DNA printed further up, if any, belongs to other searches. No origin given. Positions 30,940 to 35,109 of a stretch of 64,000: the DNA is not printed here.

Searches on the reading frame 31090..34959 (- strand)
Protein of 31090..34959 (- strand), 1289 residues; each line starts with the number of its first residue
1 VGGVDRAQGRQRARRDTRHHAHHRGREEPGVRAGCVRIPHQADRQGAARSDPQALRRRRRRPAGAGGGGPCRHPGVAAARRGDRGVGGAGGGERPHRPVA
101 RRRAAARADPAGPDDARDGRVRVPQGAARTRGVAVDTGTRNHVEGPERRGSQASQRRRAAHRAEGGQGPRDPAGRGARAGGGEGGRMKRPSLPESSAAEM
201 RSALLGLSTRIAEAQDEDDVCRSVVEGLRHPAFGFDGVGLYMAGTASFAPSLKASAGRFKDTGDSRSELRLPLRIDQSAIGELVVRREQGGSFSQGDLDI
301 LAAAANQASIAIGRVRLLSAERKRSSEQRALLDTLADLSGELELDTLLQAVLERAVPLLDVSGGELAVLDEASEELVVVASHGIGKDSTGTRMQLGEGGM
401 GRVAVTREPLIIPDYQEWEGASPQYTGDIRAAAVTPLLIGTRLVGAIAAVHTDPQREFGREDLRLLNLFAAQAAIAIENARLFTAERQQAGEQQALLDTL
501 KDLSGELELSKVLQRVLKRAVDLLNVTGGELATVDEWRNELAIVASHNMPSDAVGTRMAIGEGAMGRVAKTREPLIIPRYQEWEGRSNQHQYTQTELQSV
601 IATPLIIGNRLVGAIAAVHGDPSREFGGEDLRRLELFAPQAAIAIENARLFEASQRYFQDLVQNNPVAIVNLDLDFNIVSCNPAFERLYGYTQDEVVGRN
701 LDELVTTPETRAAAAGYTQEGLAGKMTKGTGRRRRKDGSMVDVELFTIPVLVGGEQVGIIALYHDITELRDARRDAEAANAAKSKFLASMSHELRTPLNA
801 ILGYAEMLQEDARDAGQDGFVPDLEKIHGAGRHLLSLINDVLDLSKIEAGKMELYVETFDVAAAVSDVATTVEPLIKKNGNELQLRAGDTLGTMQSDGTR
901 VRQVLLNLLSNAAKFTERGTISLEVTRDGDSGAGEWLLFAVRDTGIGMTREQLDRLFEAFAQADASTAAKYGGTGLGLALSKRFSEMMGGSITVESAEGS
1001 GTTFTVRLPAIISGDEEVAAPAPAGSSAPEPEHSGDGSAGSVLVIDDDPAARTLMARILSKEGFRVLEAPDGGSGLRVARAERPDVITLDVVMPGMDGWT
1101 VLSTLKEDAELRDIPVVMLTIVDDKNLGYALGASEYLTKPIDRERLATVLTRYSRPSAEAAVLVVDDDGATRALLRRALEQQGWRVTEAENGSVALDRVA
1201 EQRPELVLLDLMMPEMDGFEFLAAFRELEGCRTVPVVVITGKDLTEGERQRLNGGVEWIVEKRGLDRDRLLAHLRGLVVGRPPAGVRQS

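Call 3: search_protein_families(library=pfam, proteins=[window:31090-34959:-], max_evalue=1)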
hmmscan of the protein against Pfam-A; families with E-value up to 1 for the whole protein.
window:31090-34959:- (1289 aa): 16 families
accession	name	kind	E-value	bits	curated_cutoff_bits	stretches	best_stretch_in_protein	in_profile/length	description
PF00072.30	Response_reg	-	4e-49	165.9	30.2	2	1042-1149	1-109/111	Response regulator receiver domain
PF13185.12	GAF_2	-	2.5e-42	144.7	28.6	3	342-478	2-136/136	GAF domain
PF13492.12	GAF_3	-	9.7e-40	136.4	27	3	509-647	2-129/129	GAF domain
PF01590.32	GAF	-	1.1e-38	133.2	22.4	3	343-477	1-133/133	GAF domain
PF02518.31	HATPase_c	-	9.2e-31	107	26.4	1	897-1010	2-109/111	Histidine kinase-, DNA gyrase B-, and HSP90-like ATPase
PF00512.31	HisKA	-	2.2e-20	72.9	26.9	1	782-850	1-66/66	His Kinase A (phospho-acceptor) domain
PF13426.13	PAS_9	-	1.1e-13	51.8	27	1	667-768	2-103/103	PAS domain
PF00989.32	PAS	-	1.4e-13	51.3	22.6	1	658-766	3-113/113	PAS fold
PF08448.16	PAS_4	-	1.1e-11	45.3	23.1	1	666-770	5-109/110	PAS fold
PF13188.13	PAS_8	-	1e-06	28.8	21.8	1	657-707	2-49/65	PAS domain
PF11849.14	DUF3369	-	2.2e-06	28.5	27.2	1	333-483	26-165/168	Domain of unknown function (DUF3369)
PF08447.18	PAS_3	-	3.8e-05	24.3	25.6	1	678-750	1-75/89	PAS fold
PF12860.13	PAS_7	-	0.00019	22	27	1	668-772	7-113/115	PAS fold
PF13589.12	HATPase_c_3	-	0.0022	18.5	25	1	920-1013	21-110/137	Histidine kinase-, DNA gyrase B-, and HSP90-like ATPase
PF13986.11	DUF4224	-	0.029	14.7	22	0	1171-1195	15-39/45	Domain of unknown function (DUF4224)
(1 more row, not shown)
